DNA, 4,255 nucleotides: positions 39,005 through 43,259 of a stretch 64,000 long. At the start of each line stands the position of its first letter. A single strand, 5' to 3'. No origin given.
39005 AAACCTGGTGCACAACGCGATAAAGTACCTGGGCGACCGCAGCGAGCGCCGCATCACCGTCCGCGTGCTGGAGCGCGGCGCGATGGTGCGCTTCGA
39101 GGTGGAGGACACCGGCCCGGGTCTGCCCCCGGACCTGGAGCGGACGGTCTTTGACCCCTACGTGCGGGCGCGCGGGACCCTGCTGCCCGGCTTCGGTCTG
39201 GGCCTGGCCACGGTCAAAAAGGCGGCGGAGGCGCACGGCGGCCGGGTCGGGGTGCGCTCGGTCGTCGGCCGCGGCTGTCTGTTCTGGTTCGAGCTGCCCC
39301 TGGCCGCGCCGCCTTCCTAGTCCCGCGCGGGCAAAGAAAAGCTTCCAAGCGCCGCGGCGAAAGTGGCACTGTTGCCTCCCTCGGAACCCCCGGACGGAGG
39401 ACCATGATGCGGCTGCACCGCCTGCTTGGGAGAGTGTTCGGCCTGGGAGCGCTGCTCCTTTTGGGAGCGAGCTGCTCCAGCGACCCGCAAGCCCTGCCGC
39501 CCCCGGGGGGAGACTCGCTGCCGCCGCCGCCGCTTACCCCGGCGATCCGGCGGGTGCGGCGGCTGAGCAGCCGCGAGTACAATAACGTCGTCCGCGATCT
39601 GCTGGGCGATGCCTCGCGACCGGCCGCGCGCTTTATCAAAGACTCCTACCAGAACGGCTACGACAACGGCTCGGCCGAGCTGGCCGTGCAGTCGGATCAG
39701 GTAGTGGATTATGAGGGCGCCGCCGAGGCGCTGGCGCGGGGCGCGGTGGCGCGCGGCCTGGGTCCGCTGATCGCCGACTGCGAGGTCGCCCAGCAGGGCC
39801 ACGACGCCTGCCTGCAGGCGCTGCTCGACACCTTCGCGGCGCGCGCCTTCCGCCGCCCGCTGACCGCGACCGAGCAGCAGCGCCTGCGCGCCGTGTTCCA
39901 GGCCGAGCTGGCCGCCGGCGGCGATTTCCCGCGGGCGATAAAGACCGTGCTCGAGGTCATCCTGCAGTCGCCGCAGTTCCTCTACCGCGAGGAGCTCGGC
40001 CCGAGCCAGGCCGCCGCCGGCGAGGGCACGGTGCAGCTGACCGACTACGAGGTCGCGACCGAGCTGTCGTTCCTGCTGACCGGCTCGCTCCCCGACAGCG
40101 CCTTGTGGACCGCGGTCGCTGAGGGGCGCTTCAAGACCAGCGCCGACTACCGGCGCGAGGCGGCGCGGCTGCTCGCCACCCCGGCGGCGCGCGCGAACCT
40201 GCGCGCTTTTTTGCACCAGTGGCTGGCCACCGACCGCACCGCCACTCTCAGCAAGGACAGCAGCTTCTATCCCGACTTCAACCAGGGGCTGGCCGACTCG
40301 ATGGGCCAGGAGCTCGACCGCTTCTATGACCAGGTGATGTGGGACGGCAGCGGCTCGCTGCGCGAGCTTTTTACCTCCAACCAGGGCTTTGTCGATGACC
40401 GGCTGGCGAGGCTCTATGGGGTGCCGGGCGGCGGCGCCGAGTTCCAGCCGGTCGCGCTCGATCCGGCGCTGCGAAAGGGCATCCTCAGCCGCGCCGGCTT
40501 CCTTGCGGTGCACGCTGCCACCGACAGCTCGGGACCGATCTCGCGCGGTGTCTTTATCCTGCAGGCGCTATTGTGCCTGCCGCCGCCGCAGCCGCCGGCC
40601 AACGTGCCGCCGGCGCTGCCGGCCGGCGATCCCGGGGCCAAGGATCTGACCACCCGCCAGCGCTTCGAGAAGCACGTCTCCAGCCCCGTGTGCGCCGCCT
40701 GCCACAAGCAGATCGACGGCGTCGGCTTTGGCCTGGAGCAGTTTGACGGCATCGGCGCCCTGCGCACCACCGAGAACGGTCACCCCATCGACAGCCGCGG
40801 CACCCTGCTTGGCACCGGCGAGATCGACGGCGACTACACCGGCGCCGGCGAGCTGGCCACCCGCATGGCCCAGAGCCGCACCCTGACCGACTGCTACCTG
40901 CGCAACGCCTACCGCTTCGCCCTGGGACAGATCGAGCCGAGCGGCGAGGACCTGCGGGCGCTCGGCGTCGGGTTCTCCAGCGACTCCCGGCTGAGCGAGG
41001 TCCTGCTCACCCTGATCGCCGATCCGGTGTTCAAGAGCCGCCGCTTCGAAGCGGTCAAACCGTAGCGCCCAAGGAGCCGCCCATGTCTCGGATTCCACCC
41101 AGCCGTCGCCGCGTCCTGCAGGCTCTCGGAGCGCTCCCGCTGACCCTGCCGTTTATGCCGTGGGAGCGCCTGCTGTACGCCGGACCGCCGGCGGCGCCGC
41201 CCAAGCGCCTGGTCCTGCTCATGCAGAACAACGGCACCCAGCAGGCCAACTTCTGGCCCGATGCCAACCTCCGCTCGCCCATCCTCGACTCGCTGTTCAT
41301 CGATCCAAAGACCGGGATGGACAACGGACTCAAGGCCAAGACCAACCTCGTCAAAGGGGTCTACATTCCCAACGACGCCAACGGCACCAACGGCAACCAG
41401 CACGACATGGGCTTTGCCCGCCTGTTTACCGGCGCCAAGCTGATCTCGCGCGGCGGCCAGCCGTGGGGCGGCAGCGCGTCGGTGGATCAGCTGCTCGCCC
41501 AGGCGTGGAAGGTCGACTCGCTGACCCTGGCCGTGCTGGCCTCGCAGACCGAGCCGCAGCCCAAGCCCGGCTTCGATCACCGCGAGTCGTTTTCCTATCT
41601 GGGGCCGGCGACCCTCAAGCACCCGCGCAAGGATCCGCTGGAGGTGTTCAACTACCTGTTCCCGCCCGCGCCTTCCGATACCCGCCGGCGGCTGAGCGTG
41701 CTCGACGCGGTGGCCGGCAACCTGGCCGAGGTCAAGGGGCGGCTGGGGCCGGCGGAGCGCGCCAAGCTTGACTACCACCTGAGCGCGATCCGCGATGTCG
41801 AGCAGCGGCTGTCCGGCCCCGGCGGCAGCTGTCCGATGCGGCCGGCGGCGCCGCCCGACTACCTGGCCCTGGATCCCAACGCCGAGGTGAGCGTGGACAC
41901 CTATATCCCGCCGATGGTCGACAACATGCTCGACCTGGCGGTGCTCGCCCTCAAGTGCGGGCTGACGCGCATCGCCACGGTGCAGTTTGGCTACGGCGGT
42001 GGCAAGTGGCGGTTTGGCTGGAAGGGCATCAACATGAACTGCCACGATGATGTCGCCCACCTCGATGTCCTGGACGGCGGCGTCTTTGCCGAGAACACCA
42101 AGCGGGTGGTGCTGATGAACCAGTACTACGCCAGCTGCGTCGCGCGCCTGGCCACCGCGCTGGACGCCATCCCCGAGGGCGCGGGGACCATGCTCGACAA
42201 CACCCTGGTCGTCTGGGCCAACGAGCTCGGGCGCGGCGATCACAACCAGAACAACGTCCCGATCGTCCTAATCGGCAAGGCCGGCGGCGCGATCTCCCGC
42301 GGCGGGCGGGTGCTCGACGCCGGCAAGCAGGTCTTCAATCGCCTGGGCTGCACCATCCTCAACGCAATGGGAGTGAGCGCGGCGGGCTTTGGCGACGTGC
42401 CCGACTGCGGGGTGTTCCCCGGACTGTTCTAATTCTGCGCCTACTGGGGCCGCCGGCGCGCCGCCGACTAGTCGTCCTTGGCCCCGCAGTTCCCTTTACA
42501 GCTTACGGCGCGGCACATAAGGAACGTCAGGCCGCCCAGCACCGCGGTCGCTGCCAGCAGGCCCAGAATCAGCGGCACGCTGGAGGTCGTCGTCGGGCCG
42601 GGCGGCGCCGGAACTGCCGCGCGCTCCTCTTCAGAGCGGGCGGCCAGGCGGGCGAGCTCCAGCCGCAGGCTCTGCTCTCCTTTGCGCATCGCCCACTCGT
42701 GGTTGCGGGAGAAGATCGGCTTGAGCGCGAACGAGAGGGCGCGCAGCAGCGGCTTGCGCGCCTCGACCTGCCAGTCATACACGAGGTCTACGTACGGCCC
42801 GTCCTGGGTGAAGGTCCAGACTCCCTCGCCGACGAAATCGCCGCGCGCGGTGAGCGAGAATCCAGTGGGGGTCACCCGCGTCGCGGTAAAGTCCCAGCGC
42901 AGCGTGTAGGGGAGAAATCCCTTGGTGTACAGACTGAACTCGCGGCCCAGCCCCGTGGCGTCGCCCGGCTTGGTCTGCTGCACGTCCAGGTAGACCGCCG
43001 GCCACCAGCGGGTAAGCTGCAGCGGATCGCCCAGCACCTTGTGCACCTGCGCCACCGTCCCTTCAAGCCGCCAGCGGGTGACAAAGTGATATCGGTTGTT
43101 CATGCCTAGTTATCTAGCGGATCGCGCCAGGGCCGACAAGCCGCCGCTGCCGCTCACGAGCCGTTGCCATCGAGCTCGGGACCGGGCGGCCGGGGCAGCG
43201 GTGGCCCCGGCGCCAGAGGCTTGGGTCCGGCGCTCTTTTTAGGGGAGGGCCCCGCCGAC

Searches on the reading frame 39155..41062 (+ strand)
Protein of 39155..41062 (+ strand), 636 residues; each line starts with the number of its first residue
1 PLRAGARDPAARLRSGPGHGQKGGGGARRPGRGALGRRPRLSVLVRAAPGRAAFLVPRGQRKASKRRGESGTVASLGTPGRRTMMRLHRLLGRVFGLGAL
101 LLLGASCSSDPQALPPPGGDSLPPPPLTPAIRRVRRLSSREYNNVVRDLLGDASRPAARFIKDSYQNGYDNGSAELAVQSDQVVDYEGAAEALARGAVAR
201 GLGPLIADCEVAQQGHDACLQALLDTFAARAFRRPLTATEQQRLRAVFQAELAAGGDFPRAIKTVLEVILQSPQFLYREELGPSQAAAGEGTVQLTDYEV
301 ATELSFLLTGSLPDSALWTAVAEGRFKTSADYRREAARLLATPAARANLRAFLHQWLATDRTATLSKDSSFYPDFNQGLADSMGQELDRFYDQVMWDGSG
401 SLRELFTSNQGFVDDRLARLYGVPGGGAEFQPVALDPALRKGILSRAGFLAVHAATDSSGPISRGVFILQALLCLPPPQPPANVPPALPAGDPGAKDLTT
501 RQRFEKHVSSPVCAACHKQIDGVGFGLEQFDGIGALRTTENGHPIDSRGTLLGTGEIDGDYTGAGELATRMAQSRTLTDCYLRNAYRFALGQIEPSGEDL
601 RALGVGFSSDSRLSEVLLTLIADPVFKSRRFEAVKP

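Call 24: search_protein_families(library=pfam, proteins=[window:39155-41062:+], max_evalue=0.0001)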
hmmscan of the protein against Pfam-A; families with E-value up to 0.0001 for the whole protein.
window:39155-41062:+ (636 aa): 4 families
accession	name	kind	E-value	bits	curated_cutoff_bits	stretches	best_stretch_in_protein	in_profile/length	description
PF07631.16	PSD4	-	4.3e-36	124.7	23.3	1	295-423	1-128/128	Protein of unknown function (DUF1592)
PF07627.16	PSCyt3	-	9.2e-30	103.3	27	1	440-540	1-98/98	Protein of unknown function (DUF1588)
PF07637.16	PSD5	-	3.3e-20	72.7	34.2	1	219-280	1-62/62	Protein of unknown function (DUF1595)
PF07626.16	PSD3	-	1.5e-14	54.6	23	1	135-198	1-64/65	Protein of unknown function (DUF1587)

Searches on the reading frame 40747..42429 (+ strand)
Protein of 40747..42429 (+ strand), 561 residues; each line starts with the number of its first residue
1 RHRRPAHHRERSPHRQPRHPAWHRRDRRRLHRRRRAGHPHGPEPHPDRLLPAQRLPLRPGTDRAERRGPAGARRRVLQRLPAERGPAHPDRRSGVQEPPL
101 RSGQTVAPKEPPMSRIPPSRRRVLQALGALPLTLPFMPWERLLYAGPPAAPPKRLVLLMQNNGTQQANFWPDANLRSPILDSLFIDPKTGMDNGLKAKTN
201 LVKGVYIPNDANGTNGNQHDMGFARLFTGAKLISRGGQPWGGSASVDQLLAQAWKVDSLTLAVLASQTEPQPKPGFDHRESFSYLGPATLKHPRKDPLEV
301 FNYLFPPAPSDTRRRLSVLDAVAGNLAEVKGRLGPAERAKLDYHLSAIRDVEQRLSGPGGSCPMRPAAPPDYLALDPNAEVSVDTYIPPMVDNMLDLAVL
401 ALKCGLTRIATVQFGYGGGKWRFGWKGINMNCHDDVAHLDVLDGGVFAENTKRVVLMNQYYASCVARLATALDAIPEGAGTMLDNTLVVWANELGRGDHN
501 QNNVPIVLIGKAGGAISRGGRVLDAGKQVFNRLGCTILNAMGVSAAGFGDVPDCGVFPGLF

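Call 24: search_protein_families(library=pfam, proteins=[window:40747-42429:+], max_evalue=0.0001)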
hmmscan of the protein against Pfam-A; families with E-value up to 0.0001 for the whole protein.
window:40747-42429:+ (561 aa): 1 family
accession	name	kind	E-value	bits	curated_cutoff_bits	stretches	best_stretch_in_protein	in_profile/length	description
PF07586.16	HXXSHH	-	1.1e-42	147.2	30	1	154-463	1-304/307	Protein of unknown function (DUF1552)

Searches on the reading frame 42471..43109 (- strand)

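Call 24: search_protein_families(library=pfam, proteins=[window:42471-43109:-], max_evalue=0.0001)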
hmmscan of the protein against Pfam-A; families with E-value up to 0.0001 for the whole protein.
window:42471-43109:- (213 aa): 1 family
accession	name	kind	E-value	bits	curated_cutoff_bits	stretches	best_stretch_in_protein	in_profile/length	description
PF10604.15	Polyketide_cyc2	-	9.4e-06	26.4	27.4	1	16-158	11-140/142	Polyketide cyclase / dehydrase and lipid transport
